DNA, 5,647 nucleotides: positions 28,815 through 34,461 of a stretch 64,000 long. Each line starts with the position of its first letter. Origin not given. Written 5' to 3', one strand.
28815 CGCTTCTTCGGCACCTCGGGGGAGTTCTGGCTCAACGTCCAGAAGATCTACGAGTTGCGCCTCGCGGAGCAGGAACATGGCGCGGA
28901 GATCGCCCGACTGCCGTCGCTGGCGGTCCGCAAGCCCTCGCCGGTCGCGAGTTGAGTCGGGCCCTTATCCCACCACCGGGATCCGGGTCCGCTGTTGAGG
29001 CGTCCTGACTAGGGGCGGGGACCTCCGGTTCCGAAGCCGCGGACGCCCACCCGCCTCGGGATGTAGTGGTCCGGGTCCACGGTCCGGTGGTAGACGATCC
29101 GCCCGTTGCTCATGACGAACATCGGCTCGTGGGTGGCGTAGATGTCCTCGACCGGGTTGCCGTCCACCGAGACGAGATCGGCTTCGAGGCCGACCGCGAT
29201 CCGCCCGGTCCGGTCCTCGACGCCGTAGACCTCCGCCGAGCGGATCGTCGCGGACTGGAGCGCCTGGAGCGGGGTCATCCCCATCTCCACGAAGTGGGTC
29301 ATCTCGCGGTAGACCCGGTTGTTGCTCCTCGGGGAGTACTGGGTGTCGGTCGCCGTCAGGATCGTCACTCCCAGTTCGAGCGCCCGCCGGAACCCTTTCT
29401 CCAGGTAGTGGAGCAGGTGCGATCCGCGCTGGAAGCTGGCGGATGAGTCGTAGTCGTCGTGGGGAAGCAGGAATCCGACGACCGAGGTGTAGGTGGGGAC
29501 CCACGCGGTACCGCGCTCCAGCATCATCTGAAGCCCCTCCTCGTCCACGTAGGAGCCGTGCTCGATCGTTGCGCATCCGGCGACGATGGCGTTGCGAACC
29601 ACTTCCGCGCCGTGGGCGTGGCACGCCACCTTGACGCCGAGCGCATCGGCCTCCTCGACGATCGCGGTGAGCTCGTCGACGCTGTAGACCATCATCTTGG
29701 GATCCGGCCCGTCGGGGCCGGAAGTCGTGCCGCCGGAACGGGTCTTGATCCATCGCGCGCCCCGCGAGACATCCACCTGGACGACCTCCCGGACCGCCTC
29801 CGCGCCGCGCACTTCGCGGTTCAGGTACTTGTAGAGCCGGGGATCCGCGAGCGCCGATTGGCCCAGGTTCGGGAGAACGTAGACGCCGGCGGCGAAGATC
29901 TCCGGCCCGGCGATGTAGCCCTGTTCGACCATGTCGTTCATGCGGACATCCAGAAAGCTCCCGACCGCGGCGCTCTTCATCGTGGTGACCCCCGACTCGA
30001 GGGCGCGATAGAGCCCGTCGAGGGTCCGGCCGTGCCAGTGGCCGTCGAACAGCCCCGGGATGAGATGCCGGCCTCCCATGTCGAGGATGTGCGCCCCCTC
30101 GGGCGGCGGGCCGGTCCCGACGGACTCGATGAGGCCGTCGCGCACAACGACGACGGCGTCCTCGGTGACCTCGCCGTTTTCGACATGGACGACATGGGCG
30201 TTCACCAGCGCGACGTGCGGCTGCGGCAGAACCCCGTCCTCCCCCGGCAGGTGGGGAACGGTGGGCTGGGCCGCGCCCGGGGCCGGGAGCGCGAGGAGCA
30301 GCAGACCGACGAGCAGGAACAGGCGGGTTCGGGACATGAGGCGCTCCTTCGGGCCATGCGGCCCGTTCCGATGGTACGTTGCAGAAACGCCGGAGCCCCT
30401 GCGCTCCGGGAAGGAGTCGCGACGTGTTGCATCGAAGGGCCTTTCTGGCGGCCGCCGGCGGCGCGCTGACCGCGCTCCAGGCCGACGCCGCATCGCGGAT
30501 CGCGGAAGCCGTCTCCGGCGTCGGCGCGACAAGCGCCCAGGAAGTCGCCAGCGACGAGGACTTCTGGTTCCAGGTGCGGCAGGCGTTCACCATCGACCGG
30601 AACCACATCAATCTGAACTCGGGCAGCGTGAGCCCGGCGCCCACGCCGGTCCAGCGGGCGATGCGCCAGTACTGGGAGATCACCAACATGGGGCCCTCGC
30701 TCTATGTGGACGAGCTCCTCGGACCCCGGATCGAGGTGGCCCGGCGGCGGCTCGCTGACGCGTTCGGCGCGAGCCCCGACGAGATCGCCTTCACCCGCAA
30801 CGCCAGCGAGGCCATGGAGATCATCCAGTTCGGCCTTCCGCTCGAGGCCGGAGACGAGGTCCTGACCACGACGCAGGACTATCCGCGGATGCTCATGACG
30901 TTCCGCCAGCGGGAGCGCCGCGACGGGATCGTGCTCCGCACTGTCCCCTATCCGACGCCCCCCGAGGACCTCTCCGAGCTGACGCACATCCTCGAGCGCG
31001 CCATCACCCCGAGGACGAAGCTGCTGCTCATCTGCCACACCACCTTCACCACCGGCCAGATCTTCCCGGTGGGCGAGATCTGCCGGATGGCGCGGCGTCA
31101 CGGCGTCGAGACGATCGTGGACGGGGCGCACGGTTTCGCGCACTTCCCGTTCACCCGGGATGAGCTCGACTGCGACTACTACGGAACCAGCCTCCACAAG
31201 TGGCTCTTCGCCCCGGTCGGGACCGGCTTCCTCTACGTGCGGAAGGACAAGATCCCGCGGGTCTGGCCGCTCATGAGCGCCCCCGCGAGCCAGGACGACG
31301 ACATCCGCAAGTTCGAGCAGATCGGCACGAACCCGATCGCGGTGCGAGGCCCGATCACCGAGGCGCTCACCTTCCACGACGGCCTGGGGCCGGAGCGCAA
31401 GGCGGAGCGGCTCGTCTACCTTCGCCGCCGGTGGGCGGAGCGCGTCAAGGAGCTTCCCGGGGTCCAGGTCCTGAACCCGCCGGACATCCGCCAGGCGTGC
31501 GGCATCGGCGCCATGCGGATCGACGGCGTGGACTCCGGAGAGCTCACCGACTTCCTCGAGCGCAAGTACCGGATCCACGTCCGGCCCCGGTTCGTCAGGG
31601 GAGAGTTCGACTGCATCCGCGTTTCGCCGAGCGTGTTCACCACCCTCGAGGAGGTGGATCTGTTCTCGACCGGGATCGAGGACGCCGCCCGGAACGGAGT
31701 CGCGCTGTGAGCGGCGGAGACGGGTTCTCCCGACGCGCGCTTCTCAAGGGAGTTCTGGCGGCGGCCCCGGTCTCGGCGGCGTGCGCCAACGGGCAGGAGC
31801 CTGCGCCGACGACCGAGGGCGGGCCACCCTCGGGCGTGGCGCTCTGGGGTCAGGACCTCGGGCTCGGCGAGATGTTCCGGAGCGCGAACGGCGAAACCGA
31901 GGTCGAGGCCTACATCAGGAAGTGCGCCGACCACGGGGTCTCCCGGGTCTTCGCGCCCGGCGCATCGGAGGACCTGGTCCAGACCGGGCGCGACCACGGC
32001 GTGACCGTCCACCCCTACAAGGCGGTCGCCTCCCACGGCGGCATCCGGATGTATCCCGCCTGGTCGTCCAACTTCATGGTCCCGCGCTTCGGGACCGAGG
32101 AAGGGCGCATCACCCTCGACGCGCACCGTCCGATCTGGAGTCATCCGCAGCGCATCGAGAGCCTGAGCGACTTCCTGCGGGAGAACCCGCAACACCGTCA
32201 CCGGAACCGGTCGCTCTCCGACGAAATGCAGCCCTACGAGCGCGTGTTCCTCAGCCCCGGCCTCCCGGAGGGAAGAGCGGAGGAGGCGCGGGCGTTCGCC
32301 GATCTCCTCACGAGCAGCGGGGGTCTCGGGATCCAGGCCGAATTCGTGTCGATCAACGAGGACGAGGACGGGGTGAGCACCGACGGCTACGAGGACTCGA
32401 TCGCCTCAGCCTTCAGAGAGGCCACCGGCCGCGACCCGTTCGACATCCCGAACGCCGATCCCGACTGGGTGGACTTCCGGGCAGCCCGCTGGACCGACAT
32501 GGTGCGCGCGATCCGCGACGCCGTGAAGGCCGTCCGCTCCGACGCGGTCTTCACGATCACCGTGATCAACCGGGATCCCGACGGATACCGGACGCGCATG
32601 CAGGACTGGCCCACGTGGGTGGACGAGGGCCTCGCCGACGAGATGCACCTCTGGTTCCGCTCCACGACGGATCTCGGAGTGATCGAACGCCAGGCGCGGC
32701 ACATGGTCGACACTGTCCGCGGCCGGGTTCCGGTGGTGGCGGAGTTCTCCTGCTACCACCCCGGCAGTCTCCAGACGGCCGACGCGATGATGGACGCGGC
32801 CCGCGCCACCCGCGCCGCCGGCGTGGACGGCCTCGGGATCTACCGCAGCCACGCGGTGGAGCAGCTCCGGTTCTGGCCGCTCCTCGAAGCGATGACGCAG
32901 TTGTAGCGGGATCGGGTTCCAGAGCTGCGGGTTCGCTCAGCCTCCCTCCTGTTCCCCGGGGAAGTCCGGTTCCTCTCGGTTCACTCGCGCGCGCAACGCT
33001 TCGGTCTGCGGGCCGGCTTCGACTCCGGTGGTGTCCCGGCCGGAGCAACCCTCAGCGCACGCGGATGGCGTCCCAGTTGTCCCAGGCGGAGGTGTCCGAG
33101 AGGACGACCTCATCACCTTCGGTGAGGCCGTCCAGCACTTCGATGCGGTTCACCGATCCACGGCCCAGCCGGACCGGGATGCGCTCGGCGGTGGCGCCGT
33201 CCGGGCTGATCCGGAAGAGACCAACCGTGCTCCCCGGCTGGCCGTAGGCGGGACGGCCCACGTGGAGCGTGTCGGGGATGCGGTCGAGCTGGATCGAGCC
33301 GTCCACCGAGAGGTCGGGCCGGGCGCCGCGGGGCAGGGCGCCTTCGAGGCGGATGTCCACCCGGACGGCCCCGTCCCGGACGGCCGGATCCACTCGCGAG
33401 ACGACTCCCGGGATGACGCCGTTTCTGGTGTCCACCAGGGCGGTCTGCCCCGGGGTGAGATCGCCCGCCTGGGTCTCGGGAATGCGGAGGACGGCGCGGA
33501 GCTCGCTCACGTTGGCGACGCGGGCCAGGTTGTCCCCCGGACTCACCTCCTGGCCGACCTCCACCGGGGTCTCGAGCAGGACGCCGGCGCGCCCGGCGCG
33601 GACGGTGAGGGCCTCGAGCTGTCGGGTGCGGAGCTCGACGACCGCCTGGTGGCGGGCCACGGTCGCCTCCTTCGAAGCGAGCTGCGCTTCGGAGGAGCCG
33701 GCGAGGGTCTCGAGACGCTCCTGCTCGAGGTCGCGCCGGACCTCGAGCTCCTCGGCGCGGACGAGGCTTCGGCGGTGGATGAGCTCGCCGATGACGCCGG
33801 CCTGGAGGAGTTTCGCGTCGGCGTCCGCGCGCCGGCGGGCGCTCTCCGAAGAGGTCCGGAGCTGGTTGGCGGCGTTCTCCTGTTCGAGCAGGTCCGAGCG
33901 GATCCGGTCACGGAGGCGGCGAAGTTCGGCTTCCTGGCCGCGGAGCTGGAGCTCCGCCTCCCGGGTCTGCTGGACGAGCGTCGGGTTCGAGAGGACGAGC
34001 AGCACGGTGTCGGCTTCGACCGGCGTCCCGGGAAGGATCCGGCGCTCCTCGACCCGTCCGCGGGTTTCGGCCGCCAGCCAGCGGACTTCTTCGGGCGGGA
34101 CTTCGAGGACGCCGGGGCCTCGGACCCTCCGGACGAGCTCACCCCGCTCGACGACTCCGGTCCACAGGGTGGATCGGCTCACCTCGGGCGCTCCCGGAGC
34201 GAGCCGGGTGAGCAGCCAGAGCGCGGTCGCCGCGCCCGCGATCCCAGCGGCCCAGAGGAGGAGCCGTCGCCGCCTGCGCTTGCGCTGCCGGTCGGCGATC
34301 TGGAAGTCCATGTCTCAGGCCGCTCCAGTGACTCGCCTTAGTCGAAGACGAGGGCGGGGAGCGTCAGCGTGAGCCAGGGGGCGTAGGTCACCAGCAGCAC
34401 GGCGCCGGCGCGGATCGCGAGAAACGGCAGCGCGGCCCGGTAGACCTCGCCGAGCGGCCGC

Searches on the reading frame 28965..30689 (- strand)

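Call 54: search_protein_families(library=pfam, proteins=[window:28965-30689:-], max_evalue=0.00001)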
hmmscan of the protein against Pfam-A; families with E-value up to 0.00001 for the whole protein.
window:28965-30689:- (574 aa): 0 families

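Call 83: search_protein_families(library=pfam, proteins=[window:29009-30532:-], max_evalue=0.00001)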
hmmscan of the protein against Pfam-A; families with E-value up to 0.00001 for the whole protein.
window:29009-30532:- (507 aa): 2 families
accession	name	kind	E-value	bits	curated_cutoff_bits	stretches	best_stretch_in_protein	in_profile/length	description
PF01979.26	Amidohydro_1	-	4.1e-32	112.2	25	1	157-480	2-345/345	Amidohydrolase family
PF07969.17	Amidohydro_3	-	4.7e-14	53.2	29.7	1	283-481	259-472/472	Amidohydrolase family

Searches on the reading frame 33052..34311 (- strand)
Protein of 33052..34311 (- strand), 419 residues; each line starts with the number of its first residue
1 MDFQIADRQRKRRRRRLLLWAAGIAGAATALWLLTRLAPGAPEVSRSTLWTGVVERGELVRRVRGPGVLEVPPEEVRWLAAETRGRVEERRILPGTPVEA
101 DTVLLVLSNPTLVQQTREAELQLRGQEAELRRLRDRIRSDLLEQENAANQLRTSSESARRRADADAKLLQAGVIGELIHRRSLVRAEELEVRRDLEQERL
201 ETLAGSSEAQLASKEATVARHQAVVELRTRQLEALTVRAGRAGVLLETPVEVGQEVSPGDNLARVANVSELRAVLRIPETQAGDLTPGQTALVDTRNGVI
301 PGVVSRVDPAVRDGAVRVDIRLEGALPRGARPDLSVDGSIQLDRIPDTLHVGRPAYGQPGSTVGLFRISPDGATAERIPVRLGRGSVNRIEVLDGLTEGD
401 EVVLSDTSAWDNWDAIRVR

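Call 83: search_protein_families(library=pfam, proteins=[window:33052-34311:-], max_evalue=0.00001)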
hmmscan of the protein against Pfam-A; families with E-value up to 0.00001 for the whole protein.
window:33052-34311:- (419 aa): 2 families
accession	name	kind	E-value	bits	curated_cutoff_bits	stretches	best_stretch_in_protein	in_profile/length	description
PF16576.10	HlyD_D23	-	1.1e-14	54.7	30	1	59-322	2-199/214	Barrel-sandwich domain of CusB or HlyD membrane-fusion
PF13437.12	HlyD_3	-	1.7e-14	54.9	22.2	1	236-325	1-96/106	HlyD family secretion protein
